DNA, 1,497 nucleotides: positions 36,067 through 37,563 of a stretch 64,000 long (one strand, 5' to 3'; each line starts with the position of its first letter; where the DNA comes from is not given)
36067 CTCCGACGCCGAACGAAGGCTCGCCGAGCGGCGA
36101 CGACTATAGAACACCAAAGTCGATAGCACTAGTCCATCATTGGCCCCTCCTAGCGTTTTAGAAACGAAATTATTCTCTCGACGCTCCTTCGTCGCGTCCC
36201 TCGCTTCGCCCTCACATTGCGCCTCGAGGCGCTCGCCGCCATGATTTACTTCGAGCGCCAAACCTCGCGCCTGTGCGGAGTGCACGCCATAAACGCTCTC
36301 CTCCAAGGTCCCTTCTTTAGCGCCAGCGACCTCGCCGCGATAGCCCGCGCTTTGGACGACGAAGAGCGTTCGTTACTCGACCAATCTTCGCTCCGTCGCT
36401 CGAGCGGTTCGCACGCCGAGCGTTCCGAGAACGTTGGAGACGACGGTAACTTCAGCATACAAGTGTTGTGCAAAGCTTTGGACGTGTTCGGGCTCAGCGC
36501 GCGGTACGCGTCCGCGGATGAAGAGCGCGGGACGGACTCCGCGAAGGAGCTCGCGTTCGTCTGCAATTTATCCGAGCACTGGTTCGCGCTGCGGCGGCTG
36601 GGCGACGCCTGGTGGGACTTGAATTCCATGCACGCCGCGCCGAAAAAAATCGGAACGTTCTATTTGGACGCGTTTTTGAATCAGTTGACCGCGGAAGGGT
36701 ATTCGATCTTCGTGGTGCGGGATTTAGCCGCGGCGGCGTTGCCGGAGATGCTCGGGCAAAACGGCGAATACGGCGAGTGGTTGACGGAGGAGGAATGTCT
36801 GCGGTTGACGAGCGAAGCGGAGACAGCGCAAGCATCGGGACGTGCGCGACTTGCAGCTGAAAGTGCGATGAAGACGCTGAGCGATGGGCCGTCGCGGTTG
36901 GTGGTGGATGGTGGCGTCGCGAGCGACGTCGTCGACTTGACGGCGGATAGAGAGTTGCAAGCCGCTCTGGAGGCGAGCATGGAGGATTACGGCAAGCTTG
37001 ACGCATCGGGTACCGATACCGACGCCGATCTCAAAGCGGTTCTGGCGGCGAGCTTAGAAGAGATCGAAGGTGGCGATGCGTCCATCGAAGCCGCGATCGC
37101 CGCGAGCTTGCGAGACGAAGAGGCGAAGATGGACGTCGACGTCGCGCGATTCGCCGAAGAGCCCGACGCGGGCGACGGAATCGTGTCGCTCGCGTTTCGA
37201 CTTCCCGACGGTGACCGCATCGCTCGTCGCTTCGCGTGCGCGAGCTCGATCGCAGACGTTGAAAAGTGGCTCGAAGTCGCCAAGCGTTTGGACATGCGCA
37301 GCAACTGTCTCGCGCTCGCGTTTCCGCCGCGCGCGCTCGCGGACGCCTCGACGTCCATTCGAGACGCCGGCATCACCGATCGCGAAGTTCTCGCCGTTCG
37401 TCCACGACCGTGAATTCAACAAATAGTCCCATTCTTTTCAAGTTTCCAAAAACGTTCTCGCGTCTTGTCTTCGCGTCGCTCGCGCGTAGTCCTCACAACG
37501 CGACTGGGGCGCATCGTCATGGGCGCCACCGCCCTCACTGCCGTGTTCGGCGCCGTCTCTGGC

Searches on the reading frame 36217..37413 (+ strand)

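Call 57: search_protein_families(library=pfam, proteins=[window:36217-37413:+], max_evalue=0.00001)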
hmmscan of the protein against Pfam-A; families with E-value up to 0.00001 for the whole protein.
window:36217-37413:+ (398 aa): 2 families
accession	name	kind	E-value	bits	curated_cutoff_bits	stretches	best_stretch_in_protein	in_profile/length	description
PF02099.23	Josephin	-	5.4e-52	176.2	26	1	15-168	1-157/157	Josephin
PF00789.26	UBX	-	8.9e-09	35.9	21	1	323-395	7-81/82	UBX domain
